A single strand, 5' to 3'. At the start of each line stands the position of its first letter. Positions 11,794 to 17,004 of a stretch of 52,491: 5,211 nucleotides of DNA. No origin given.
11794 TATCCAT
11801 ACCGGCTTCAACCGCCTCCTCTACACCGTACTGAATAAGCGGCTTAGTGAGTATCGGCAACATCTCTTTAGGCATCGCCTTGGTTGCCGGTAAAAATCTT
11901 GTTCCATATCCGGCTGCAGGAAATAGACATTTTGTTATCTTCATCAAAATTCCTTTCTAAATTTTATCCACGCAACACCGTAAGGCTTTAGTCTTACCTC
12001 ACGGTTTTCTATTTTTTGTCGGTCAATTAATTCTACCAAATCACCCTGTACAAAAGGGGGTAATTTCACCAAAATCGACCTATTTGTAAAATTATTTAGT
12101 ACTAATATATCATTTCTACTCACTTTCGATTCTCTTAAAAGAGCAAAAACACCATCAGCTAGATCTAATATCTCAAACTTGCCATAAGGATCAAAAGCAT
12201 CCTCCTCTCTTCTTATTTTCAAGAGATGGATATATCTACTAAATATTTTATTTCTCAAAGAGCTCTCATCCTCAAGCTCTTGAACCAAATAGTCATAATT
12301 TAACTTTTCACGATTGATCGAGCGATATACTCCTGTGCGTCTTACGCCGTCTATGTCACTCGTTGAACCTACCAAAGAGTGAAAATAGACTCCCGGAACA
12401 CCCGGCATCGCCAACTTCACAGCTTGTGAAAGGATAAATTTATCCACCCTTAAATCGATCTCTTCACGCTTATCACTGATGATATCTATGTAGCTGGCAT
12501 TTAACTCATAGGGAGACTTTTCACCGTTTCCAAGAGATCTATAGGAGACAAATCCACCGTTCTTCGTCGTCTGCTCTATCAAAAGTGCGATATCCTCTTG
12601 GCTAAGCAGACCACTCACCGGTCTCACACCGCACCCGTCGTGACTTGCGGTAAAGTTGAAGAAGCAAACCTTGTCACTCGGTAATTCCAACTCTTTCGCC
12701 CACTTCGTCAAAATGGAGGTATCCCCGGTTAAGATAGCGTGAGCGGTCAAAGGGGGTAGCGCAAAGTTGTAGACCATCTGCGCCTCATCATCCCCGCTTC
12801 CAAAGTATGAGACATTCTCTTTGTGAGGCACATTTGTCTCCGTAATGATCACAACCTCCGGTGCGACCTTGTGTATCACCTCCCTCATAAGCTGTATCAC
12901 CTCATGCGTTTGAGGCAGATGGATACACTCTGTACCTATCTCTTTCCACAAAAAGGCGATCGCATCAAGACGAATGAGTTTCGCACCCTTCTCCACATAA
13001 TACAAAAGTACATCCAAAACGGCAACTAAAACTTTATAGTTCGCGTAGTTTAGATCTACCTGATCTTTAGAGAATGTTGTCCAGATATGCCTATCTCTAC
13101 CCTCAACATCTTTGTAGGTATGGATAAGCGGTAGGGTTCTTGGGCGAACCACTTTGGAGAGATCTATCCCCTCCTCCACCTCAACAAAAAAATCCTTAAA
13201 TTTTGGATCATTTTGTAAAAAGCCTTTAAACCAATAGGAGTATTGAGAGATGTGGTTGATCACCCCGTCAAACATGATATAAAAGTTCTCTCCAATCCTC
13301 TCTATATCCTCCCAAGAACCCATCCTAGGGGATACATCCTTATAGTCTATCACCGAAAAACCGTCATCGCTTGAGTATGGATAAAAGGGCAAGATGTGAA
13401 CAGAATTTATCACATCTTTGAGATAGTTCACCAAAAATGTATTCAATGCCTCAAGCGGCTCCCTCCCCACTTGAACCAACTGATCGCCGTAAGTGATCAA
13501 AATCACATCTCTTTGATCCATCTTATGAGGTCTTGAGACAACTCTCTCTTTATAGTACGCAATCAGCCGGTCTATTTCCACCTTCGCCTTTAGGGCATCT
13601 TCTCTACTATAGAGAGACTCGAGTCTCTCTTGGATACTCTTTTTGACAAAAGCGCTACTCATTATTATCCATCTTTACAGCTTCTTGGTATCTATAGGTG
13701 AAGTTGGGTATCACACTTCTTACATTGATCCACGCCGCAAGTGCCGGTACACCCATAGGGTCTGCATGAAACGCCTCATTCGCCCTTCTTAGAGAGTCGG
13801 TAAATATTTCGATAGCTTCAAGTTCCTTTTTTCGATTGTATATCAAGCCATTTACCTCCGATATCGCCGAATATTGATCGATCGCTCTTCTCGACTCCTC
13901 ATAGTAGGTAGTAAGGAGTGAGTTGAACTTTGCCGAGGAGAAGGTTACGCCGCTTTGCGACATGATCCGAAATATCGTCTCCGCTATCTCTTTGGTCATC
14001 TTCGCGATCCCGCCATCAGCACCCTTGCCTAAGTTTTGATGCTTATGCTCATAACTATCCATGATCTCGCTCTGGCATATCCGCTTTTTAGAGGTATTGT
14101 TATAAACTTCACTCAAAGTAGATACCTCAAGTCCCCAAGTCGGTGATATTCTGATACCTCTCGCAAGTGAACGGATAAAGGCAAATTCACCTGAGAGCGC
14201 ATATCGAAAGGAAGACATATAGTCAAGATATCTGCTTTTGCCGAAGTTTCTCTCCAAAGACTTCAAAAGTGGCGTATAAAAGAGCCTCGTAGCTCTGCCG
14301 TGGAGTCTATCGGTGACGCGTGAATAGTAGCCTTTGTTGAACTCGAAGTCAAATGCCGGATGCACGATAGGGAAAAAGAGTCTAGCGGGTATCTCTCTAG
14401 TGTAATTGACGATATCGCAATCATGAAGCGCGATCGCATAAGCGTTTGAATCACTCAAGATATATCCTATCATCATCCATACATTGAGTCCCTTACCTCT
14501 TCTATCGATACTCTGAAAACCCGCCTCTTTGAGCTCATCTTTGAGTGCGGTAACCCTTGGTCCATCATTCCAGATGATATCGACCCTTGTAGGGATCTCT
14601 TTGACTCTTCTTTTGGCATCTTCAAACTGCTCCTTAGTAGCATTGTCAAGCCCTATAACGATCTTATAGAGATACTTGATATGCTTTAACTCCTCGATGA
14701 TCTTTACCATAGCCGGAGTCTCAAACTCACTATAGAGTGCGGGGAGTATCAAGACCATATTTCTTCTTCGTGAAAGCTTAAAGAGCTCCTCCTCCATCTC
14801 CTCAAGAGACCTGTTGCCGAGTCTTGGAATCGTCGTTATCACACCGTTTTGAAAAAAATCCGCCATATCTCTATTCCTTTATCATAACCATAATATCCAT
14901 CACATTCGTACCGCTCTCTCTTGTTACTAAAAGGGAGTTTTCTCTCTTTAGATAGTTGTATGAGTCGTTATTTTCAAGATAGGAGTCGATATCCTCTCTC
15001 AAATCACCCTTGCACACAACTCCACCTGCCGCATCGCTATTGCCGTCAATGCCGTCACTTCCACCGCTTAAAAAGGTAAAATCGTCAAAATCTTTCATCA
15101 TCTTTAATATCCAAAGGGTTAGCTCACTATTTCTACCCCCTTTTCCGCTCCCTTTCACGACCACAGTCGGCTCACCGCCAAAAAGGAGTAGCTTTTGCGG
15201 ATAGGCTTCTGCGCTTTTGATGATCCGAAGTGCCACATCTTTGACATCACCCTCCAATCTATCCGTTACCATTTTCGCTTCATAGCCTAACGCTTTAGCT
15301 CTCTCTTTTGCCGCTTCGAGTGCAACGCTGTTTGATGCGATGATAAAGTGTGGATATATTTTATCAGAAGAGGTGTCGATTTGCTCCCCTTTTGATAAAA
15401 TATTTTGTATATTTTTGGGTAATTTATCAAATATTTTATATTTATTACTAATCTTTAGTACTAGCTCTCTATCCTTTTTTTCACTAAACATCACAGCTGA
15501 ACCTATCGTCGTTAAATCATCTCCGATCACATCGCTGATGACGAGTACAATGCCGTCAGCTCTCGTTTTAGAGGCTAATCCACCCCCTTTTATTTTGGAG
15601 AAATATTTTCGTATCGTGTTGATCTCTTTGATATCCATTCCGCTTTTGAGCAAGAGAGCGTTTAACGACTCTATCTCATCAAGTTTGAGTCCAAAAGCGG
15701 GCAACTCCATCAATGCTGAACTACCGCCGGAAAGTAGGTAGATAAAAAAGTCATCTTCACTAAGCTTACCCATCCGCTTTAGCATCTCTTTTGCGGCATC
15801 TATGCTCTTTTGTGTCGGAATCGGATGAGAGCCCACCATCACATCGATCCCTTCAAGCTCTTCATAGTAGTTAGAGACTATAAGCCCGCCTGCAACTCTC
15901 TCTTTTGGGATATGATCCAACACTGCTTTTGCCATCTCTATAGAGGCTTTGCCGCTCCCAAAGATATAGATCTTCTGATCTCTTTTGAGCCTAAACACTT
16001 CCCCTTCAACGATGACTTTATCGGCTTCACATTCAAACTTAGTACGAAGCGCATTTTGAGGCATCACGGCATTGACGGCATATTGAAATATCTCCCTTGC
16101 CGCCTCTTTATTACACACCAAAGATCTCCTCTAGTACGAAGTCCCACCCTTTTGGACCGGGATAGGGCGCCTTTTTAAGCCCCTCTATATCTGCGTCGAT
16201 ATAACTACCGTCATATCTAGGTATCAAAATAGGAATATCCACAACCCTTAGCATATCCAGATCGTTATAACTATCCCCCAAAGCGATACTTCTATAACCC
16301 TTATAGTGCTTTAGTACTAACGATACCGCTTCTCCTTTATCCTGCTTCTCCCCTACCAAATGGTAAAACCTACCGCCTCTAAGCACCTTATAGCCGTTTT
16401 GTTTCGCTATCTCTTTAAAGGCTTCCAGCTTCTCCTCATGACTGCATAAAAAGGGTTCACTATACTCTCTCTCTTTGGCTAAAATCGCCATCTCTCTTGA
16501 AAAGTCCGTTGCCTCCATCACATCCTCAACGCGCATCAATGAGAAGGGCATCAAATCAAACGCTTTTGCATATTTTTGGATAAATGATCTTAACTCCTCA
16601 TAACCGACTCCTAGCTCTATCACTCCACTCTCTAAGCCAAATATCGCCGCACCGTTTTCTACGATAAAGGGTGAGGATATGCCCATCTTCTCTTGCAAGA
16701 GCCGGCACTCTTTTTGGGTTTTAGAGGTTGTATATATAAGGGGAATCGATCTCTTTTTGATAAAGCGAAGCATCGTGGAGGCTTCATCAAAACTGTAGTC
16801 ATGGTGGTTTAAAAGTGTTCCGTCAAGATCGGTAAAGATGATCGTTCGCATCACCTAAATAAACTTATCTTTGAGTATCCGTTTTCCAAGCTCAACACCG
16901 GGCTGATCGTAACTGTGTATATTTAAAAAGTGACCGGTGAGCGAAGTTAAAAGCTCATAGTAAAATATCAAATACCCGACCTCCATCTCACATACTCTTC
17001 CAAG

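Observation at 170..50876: Hyper-abundant 10-bp palindrome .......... scattered through genes and intergenic regions (DNA-uptake-sequence-like word)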

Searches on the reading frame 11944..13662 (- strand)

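Call 7: search_protein_families(library=pfam, proteins=[window:11944-13662:-])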
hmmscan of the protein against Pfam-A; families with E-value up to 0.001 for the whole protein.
window:11944-13662:- (572 aa): 3 families
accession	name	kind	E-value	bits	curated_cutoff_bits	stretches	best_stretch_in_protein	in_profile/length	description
PF00128.31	Alpha-amylase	-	3.4e-25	89.6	22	1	79-308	26-274/446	Alpha amylase, catalytic domain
PF16657.11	Malt_amylase_C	-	2.2e-06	28.1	27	1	494-565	1-75/75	Maltogenic Amylase, C-terminal domain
PF08533.16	Glyco_hydro_42C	-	0.00044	20.4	21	0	516-564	11-54/58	Beta-galactosidase C-terminal domain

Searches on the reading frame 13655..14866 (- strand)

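Call 31: search_protein_families(library=pfam, proteins=[window:13655-14866:-], max_evalue=0.00001)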
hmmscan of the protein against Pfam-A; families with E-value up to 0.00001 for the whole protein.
window:13655-14866:- (403 aa): 0 families

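Call 63: search_protein_families(library=ncbifam, proteins=[window:13655-14866:-], max_evalue=0.01)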
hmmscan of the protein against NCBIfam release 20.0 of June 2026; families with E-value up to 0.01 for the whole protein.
window:13655-14866:- (403 aa): 2 families
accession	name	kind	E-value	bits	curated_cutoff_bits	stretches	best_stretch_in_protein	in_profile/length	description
NF040724.1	GpgS_Meth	equivalog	5.3e-101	338.4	700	1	3-402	2-400/402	glucosyl-3-phosphoglycerate synthase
NF010496.0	PRK13915.1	equivalog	2.7e-13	49.7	262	1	27-321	23-280/307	glucosyl-3-phosphoglycerate synthase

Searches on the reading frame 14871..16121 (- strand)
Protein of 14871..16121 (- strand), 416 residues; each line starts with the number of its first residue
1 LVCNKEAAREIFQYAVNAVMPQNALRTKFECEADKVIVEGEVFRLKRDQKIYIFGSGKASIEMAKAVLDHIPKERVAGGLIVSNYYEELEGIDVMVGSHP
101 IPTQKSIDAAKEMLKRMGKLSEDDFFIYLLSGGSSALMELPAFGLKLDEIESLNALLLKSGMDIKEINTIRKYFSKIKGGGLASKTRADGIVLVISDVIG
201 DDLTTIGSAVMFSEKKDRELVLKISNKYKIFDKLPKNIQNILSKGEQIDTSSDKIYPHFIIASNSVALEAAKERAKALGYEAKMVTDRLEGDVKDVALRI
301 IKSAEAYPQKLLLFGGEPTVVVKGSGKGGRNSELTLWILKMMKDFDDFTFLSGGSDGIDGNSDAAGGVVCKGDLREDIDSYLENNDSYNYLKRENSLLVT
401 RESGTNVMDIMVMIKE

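Call 7: search_protein_families(library=pfam, proteins=[window:14871-16121:-])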
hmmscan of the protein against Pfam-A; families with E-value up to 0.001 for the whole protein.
window:14871-16121:- (416 aa): 2 families
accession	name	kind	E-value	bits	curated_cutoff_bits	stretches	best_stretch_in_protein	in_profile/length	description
PF13660.11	DUF4147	-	4.3e-65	219.9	23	1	8-242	2-233/234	Domain of unknown function (DUF4147)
PF05161.18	MOFRL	-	1.2e-28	99.9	28.3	1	311-409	2-106/106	MOFRL family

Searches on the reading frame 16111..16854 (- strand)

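Call 31: search_protein_families(library=pfam, proteins=[window:16111-16854:-], max_evalue=0.00001)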
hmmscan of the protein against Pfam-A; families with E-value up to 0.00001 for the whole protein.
window:16111-16854:- (247 aa): 2 families
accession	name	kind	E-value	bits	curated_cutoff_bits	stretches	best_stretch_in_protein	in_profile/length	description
PF08282.18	Hydrolase_3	-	1.3e-17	64.9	20.9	1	6-209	1-226/255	haloacid dehalogenase-like hydrolase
PF05116.19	S6PP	-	3.3e-07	30.6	20.3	0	3-64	2-63/247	Sucrose-6F-phosphate phosphohydrolase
